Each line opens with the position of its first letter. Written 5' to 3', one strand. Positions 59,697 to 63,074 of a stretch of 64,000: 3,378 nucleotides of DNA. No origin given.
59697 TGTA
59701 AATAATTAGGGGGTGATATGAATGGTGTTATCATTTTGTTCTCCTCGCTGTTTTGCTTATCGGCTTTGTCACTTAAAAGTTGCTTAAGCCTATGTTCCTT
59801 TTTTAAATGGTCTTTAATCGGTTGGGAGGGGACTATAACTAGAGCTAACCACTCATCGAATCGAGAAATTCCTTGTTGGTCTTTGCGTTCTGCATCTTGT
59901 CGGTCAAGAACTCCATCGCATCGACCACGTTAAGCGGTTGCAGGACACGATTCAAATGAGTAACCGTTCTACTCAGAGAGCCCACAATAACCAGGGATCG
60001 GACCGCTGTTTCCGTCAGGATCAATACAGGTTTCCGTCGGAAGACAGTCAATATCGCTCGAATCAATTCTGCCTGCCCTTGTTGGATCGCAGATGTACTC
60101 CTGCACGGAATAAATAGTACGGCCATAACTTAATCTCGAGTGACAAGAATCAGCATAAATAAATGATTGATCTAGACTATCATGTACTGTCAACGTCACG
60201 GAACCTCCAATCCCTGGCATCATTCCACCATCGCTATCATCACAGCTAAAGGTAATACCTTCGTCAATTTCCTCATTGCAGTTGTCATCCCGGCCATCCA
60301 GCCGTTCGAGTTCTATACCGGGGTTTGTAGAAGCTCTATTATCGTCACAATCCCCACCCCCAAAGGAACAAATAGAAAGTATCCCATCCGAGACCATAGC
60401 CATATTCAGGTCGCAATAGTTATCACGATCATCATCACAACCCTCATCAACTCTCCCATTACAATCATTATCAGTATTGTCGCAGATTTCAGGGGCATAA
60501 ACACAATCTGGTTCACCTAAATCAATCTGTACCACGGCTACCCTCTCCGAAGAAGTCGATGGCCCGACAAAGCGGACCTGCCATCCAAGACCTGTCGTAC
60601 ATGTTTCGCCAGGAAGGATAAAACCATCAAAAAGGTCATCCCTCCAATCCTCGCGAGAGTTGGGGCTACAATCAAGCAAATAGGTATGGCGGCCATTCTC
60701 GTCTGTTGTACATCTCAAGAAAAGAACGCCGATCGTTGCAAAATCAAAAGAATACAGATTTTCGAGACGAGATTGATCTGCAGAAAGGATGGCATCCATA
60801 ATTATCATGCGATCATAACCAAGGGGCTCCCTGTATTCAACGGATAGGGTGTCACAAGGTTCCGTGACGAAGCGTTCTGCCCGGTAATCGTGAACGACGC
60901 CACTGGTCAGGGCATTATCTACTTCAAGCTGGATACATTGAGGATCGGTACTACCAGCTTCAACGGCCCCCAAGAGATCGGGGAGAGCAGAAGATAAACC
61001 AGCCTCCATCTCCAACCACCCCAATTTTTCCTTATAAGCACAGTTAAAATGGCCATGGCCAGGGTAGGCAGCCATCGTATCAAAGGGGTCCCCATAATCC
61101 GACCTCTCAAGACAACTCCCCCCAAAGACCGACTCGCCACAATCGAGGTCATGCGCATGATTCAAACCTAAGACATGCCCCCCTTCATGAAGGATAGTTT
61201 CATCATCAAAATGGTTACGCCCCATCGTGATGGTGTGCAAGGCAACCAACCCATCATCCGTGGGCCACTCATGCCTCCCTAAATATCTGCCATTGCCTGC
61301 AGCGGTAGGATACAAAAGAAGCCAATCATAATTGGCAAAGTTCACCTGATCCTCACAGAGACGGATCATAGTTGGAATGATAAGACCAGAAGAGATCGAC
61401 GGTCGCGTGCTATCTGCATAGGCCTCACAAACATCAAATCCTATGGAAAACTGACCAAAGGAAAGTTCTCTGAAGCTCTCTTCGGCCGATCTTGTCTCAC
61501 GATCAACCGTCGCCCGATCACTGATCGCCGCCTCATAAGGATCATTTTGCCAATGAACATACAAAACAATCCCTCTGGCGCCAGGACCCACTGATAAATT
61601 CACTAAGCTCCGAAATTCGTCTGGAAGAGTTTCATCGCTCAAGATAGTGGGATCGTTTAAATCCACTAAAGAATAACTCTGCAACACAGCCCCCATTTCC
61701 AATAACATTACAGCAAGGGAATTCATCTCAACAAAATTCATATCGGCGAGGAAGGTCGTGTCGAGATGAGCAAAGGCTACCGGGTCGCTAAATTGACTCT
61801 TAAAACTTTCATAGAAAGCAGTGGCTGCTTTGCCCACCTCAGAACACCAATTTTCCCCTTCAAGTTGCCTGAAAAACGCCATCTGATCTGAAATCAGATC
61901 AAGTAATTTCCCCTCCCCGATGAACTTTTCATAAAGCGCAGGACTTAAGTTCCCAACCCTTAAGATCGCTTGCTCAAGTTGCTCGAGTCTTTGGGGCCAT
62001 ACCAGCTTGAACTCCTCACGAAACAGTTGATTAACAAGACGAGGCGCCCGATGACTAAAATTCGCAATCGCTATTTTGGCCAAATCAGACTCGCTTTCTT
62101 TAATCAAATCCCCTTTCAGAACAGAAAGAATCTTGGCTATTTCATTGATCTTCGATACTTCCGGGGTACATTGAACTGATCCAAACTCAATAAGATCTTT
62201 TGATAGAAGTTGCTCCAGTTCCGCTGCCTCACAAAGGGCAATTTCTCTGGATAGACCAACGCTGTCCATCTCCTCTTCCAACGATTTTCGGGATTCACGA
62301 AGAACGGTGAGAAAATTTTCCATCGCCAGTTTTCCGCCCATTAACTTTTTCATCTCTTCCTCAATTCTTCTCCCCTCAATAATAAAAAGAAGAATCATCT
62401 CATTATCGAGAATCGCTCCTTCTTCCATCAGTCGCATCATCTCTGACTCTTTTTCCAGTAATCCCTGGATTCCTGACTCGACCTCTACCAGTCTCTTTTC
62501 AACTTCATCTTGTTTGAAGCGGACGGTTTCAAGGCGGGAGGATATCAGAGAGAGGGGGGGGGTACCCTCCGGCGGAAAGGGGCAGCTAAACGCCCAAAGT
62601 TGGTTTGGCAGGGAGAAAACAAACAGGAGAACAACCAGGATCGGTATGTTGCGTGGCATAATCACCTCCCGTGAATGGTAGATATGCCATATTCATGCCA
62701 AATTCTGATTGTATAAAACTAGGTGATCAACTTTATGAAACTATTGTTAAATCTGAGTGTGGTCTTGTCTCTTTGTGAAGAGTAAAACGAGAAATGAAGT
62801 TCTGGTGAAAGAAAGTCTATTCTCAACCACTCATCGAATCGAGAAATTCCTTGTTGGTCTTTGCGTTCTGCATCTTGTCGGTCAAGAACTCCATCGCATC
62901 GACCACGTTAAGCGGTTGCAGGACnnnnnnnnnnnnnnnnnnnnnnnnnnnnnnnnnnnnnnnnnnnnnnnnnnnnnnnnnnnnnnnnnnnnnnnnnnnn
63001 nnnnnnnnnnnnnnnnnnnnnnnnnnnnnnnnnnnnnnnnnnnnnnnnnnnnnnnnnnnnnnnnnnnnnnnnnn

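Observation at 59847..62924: AT-rich single-gene islet inserted into the 3' end of rho, bounded by 100-bp perfect direct repeats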

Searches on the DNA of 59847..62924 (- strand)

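Call 68: search_dna_similar(query=window:59847-62924:-, collection=plasmids, mode=distant, max_rows=8)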
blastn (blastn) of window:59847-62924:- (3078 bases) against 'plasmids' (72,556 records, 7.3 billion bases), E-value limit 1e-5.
No match.

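Call 69: search_dna_similar(query=window:59847-62924:-, collection=phages, mode=distant, max_rows=8)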
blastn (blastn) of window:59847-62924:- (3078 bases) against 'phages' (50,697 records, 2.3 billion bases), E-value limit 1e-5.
No match.
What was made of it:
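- Tried and rejected: Phage and plasmid DNA searches gave no match (calls 68, 69).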
